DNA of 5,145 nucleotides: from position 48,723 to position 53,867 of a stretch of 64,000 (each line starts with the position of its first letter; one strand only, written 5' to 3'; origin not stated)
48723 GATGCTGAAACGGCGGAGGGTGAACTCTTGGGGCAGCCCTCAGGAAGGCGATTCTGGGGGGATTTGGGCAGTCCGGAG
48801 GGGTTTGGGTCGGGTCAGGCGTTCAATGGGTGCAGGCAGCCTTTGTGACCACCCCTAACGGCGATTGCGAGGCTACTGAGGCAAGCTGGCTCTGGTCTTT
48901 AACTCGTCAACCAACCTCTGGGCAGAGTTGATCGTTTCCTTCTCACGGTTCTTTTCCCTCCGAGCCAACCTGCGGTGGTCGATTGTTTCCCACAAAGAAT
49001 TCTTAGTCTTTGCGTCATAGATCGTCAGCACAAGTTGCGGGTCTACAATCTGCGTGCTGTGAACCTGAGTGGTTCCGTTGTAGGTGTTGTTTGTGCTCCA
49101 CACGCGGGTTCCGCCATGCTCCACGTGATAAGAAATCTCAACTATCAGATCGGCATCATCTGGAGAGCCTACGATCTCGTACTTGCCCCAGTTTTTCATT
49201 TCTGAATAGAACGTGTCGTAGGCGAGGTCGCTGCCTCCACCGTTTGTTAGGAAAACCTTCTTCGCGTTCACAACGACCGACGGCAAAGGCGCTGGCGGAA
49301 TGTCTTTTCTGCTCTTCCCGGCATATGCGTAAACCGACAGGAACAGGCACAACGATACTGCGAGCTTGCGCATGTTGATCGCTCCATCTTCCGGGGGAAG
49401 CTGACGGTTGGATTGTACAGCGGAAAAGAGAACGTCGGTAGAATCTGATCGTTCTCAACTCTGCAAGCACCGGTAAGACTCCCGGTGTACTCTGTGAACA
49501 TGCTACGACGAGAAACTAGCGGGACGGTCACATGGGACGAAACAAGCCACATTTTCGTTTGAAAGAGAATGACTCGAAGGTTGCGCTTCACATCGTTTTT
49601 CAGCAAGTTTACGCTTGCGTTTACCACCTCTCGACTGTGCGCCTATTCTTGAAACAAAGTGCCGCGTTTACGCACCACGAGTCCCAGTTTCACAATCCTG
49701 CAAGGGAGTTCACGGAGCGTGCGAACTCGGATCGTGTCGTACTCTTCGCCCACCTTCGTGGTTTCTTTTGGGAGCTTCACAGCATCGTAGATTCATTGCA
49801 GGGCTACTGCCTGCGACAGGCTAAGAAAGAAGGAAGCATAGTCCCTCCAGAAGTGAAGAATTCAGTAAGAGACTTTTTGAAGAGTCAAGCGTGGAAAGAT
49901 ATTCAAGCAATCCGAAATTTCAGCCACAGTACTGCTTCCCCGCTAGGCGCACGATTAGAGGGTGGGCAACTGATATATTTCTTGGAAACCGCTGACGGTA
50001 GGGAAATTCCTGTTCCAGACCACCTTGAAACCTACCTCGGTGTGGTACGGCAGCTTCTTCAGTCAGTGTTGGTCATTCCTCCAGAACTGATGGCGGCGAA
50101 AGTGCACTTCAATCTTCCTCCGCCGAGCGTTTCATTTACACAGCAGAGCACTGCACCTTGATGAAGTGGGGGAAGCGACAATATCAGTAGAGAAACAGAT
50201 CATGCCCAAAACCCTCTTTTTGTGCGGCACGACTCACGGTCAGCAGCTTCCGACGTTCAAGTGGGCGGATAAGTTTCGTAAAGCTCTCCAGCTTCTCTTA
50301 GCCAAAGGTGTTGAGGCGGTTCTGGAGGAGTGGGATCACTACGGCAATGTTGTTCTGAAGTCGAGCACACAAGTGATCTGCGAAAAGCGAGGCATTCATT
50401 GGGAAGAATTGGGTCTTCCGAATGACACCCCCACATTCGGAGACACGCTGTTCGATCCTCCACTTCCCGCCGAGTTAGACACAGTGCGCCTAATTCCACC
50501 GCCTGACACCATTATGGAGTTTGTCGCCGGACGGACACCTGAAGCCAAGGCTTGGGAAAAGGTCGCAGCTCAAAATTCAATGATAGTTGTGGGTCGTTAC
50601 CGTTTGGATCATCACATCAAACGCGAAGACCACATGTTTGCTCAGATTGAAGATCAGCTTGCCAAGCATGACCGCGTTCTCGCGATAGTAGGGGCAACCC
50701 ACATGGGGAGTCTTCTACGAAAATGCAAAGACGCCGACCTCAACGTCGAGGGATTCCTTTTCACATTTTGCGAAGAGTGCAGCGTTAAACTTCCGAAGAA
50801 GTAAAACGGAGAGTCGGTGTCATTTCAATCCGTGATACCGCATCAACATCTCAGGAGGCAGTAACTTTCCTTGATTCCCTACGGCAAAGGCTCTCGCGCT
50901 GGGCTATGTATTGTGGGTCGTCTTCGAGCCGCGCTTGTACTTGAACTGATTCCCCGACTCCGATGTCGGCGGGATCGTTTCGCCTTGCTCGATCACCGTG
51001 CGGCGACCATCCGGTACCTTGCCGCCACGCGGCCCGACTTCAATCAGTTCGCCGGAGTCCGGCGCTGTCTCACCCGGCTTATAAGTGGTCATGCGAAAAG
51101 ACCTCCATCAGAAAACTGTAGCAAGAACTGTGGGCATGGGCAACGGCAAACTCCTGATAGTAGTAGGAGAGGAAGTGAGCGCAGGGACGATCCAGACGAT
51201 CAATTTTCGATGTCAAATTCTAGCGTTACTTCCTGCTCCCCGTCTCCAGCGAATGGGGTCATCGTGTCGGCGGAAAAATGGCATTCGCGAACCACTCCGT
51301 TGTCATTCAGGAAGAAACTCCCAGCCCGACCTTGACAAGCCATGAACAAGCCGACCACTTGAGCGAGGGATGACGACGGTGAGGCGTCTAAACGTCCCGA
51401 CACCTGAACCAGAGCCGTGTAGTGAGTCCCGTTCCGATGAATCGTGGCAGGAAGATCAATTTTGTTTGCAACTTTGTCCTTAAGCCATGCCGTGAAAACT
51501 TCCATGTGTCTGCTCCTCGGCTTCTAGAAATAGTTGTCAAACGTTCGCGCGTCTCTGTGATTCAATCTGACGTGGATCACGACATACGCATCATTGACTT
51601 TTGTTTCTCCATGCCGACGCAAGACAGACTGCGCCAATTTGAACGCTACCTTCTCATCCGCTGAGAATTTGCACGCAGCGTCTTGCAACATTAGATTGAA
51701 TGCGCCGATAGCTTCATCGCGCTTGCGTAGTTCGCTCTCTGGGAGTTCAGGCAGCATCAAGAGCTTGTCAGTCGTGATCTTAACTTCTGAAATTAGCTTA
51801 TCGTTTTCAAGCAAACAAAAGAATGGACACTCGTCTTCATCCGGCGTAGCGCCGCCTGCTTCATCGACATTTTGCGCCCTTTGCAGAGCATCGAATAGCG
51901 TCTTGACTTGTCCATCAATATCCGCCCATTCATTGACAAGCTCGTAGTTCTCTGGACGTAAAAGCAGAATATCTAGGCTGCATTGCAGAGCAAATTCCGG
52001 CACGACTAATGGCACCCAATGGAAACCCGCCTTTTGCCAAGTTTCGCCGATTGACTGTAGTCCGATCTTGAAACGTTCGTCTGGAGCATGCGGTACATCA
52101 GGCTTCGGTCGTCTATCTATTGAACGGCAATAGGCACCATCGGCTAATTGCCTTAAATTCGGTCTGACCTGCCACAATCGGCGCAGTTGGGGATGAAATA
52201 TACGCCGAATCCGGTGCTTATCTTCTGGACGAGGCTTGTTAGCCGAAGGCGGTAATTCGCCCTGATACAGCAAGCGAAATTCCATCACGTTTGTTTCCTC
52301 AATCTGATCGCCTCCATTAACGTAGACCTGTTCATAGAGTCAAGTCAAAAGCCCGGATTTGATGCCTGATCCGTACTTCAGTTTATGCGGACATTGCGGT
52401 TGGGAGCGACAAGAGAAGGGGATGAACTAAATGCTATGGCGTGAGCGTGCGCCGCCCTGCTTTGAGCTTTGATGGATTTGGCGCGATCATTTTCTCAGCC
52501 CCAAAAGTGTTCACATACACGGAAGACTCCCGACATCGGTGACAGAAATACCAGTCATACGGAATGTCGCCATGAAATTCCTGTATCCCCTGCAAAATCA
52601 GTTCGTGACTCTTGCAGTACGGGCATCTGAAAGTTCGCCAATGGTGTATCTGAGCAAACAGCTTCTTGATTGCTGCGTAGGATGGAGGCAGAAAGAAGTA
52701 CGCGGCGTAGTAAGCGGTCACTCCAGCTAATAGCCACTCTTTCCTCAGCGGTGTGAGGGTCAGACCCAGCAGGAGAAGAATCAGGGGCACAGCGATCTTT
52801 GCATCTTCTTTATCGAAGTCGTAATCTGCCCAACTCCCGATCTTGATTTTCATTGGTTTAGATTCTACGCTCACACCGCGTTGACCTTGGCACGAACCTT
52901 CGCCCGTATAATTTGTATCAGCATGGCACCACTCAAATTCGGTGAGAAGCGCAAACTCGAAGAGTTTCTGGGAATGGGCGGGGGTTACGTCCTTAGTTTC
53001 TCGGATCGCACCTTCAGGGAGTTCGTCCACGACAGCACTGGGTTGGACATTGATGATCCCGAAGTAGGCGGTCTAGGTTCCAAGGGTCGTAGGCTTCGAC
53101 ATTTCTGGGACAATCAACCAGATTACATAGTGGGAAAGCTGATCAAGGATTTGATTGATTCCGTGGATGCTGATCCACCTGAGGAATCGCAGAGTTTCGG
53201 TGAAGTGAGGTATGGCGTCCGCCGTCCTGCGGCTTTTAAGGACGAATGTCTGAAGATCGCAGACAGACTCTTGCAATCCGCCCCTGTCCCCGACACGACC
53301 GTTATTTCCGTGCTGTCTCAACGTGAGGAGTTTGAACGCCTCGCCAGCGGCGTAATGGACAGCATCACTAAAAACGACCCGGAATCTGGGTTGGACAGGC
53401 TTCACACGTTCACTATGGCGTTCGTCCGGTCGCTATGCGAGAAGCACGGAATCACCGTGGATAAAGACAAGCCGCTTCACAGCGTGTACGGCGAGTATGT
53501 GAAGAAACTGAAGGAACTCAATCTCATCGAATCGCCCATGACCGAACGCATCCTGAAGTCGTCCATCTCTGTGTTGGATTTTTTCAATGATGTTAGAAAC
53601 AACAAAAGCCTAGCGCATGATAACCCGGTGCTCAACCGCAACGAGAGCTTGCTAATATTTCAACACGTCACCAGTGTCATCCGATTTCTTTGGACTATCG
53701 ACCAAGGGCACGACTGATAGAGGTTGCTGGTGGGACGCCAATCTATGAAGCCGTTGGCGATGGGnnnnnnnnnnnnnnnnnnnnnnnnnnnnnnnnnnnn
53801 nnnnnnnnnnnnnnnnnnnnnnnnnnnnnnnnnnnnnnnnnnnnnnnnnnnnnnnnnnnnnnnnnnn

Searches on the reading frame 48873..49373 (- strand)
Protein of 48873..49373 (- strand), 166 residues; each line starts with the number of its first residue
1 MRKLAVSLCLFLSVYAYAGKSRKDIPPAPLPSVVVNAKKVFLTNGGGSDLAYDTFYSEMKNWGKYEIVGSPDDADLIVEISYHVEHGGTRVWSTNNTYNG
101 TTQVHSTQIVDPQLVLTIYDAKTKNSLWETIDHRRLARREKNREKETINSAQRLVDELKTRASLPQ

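Call 35: search_protein_families(library=pfam, proteins=[window:48873-49373:-], max_evalue=0.01)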
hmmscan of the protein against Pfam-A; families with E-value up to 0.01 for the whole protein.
window:48873-49373:- (166 aa): 1 family
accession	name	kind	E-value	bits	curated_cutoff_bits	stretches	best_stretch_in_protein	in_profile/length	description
PF13590.11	DUF4136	-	2.5e-06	28.5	32.8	1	69-147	53-139/152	Domain of unknown function (DUF4136)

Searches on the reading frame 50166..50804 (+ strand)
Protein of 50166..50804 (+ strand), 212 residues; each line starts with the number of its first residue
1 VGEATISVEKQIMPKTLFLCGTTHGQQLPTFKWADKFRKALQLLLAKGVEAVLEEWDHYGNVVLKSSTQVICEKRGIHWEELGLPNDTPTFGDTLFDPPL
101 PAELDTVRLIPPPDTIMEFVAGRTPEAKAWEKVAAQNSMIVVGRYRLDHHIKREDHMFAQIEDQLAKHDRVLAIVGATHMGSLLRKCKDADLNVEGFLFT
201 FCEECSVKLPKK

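Call 35: search_protein_families(library=pfam, proteins=[window:50166-50804:+], max_evalue=0.01)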
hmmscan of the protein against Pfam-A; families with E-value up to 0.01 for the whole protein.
window:50166-50804:+ (212 aa): 2 families
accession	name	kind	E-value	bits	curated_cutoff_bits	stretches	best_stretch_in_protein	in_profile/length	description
PF18950.5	DUF5694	-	0.00073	20.4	27.5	1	141-189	123-172/185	Family of unknown function (DUF5694)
PF01963.22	TraB_PrgY_gumN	-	0.0038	17.5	26.8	0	152-195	216-262/263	TraB/PrgY/gumN family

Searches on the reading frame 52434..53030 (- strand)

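Call 3: search_protein_families(library=pfam, proteins=[window:52434-53030:-], max_evalue=0.01)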
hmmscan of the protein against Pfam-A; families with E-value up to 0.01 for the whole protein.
window:52434-53030:- (198 aa): 0 families

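Call 4: search_protein_families(library=padloc, proteins=[window:52434-53030:-], max_evalue=0.01)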
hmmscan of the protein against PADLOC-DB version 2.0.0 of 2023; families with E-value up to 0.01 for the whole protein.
window:52434-53030:- (198 aa): 0 families

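Call 5: search_protein_families(library=ncbifam, proteins=[window:52434-53030:-], max_evalue=0.1)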
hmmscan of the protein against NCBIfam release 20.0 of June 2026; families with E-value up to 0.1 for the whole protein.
window:52434-53030:- (198 aa): 1 family
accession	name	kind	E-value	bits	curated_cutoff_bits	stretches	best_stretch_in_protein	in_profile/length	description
TIGR02159.1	PA_CoA_Oxy4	equivalog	0.038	14.3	108.15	1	99-172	74-142/146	1,2-phenylacetyl-CoA epoxidase subunit PaaD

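Call 6: search_protein_families(library=phrogs, proteins=[window:52434-53030:-], max_evalue=0.1)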
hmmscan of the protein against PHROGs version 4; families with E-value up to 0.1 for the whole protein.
window:52434-53030:- (198 aa): 2 families
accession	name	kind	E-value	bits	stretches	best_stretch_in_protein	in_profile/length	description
phrog_5602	-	unknown function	0.023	15.4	1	132-169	17-51/60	-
phrog_6081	-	unknown function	0.028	15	1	122-168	104-151/169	-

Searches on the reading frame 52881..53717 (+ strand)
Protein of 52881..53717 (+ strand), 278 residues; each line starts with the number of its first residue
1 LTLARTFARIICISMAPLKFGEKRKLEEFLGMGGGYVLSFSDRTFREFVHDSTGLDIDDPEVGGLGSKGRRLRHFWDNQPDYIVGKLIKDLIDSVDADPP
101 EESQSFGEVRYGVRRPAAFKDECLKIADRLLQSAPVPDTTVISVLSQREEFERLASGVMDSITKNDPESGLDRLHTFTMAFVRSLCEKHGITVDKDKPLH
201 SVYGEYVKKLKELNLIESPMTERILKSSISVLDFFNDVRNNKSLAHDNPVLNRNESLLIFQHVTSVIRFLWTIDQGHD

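Call 3: search_protein_families(library=pfam, proteins=[window:52881-53717:+], max_evalue=0.01)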
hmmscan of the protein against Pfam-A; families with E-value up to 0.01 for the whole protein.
window:52881-53717:+ (278 aa): 1 family
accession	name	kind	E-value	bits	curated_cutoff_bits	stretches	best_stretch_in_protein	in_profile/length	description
PF14355.11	Abi_C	-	4.4e-12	46.4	24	1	200-271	1-82/83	Abortive infection C-terminus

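Call 4: search_protein_families(library=padloc, proteins=[window:52881-53717:+], max_evalue=0.01)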
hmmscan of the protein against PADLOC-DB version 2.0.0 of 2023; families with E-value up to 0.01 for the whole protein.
window:52881-53717:+ (278 aa): 1 family
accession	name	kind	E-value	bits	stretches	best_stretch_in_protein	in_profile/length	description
PDLC04644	PDC-M43A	-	0.0062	14.2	1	82-161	67-144/170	-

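Call 5: search_protein_families(library=ncbifam, proteins=[window:52881-53717:+], max_evalue=0.1)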
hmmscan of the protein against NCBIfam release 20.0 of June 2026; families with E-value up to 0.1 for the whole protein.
window:52881-53717:+ (278 aa): 1 family
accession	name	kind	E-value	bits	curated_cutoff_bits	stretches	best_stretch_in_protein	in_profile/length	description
NF009101.0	PRK12445.1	subfamily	0.046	12.3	1026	1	149-239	322-407/505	lysine--tRNA ligase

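Call 6: search_protein_families(library=phrogs, proteins=[window:52881-53717:+], max_evalue=0.1)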
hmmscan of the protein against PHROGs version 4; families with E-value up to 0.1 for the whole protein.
window:52881-53717:+ (278 aa): 0 families
